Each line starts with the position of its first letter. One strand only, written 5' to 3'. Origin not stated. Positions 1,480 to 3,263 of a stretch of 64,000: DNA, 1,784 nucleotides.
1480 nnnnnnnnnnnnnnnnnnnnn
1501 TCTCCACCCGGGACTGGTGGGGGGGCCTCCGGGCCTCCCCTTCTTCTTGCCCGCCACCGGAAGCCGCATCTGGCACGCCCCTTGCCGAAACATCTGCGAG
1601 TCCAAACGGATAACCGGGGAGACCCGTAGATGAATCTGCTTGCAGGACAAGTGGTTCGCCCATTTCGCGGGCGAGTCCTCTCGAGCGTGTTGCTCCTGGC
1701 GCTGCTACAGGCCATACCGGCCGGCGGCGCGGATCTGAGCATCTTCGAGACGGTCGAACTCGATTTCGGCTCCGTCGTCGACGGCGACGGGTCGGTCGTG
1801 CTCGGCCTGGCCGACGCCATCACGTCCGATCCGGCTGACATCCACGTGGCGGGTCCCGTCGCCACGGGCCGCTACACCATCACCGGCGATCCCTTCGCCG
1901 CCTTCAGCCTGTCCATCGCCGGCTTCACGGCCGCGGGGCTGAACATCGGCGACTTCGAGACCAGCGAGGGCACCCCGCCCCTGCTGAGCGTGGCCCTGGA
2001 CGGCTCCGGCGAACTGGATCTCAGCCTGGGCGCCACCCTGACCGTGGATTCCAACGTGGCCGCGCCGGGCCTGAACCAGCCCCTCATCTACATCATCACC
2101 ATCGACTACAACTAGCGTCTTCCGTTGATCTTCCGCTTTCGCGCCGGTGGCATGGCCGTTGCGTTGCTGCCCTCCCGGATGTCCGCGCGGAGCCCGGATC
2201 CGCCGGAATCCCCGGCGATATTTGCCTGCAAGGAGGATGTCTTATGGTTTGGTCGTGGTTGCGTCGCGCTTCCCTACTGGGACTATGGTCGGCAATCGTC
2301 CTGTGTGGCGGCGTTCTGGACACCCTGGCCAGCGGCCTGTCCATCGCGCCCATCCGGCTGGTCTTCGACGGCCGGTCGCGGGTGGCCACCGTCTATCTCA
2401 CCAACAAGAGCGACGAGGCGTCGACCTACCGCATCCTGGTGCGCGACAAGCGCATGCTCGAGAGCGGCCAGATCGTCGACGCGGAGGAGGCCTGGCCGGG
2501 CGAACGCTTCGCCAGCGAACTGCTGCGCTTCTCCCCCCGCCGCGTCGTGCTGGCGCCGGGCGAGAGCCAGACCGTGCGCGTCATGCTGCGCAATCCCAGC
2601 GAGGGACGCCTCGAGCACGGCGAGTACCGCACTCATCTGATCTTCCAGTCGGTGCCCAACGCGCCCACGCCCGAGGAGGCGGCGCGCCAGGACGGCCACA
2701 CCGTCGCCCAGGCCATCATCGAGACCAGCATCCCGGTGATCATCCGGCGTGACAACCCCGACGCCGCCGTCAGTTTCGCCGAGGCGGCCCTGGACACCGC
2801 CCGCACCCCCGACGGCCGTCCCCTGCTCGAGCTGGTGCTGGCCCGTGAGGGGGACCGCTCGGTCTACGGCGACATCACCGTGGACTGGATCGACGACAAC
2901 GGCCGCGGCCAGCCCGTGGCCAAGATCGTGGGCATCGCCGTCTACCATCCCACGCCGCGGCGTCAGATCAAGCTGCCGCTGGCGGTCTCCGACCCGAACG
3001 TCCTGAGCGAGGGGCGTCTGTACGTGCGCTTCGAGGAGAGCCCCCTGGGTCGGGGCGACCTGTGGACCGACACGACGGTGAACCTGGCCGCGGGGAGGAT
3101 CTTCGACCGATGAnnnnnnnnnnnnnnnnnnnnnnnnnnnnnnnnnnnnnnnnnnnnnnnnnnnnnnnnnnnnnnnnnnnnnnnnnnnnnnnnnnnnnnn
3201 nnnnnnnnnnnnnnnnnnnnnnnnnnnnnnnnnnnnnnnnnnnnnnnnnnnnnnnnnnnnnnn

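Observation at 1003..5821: Atypical chaperone-usher-like pilus locus built on DUF4402 subunits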

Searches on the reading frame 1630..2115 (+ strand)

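Call 3: search_protein_families(library=pfam, proteins=[window:1630-2115:+], max_evalue=1)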
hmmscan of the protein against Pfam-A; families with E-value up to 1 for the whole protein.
window:1630-2115:+ (161 aa): 1 family
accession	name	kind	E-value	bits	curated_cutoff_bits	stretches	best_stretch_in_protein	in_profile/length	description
PF14352.11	DUF4402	-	2.4e-06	28.6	25.2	1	36-145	1-116/129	Domain of unknown function (DUF4402)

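Call 4: search_protein_families(library=ncbifam, proteins=[window:1630-2115:+], max_evalue=1)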
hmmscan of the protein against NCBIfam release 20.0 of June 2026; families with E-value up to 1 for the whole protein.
window:1630-2115:+ (161 aa): 0 families

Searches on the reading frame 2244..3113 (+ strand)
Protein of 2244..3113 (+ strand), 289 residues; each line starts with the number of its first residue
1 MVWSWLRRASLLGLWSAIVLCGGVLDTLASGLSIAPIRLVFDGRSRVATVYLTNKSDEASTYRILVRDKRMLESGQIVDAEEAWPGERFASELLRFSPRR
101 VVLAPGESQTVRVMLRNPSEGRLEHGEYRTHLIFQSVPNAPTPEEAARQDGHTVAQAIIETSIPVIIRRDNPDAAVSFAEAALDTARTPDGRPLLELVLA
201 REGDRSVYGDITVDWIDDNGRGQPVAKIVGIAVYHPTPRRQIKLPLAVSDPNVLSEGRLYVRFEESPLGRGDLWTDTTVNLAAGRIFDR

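Call 3: search_protein_families(library=pfam, proteins=[window:2244-3113:+], max_evalue=1)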
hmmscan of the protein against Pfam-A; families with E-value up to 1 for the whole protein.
window:2244-3113:+ (289 aa): 7 families
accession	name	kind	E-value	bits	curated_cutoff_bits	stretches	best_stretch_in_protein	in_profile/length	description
PF00345.26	PapD_N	-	1.3e-05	25.6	23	1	31-168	1-121/126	Pili and flagellar-assembly chaperone, PapD N-terminal domain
PF06280.18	fn3_5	-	0.0088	17.2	27.6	1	46-120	10-83/112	Fn3-like domain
PF24816.2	Ig_CFAP65__9th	-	0.03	14.8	24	1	44-117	69-144/170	Cilia- and flagella-associated protein 65-like, Ig-like domain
PF02142.27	MGS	-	0.13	12.9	24.1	1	117-166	43-93/94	MGS-like domain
PF00635.32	Motile_Sperm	-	0.13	12.6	25.9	0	93-138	45-88/109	MSP (Major sperm protein) domain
PF22544.2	HYDIN_VesB_CFA65-like_Ig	-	0.19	12.4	25.5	0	94-116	49-71/100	HYDIN/CFA65/VesB-like, Ig-like domain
PF14310.12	Fn3-like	-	0.2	12.3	25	1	99-116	25-42/71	Fibronectin type III-like domain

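Call 4: search_protein_families(library=ncbifam, proteins=[window:2244-3113:+], max_evalue=1)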
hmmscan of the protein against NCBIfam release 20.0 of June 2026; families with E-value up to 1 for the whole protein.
window:2244-3113:+ (289 aa): 0 families

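Call 9: search_solved_structures(query=window:2244-3113:+, max_evalue=10)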
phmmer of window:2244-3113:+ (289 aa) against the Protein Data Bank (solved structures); distinct sequences matched with E-value up to 10: 0.

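Call 19: find_homologous_proteins(query=window:2244-3113:+, max_evalue=0.001)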
Query window:2244-3113:+ (289 aa): 265 proteins with E <= 0.001 among 5815 candidates; the best 120 are listed.
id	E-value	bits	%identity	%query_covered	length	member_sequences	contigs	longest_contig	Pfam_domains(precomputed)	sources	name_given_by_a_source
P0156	1.2e-172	591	92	99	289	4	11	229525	PF00345.27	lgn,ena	-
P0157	4.0e-154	530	84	99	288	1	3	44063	-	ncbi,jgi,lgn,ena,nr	ncbi:fimbria/pilus periplasmic chaperone [bacterium]|nr:fimbria/pilus periplasmic chaperone [bacteri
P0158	7.4e-153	526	83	99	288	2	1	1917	-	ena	-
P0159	1.7e-147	508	80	99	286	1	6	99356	-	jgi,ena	-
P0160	2.1e-136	472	76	99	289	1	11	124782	-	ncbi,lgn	-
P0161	2.3e-135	468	74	100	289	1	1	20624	PF00345.27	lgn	-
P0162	2.9e-135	468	76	99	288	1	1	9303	-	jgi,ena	jgi:P pilus assembly chaperone PapD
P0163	4.4e-134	464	74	99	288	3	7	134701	-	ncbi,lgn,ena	-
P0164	3.9e-131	454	73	100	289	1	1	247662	PF00345.27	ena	-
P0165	2.8e-130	452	73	99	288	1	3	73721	-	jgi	-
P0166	3.8e-98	346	60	97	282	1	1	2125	PF00345.27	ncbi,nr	ncbi:fimbria/pilus periplasmic chaperone [bacterium]|nr:fimbria/pilus periplasmic chaperone [bacteri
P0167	5.2e-98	346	60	98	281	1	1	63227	PF00345.27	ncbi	-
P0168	8.8e-98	345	62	97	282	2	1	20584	PF00345.27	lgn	-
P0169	1.3e-97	344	60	98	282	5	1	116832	PF00345.27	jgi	-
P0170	4.8e-96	339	60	98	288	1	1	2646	PF00345.27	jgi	jgi:fimbrial chaperone protein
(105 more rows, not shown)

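Call 22: search_solved_structures(query=A3, max_evalue=10, show_alignments=3)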
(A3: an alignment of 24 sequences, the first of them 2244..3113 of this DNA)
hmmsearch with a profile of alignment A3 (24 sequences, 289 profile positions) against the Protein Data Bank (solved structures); distinct sequences matched with E-value up to 10: 2.
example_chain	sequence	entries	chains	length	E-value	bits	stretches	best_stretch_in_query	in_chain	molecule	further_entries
7lhg_D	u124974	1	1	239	0.24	13.5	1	17-97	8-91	Chaperone protein PapD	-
3q48_A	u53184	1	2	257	0.55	12.3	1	11-59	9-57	Chaperone CupB2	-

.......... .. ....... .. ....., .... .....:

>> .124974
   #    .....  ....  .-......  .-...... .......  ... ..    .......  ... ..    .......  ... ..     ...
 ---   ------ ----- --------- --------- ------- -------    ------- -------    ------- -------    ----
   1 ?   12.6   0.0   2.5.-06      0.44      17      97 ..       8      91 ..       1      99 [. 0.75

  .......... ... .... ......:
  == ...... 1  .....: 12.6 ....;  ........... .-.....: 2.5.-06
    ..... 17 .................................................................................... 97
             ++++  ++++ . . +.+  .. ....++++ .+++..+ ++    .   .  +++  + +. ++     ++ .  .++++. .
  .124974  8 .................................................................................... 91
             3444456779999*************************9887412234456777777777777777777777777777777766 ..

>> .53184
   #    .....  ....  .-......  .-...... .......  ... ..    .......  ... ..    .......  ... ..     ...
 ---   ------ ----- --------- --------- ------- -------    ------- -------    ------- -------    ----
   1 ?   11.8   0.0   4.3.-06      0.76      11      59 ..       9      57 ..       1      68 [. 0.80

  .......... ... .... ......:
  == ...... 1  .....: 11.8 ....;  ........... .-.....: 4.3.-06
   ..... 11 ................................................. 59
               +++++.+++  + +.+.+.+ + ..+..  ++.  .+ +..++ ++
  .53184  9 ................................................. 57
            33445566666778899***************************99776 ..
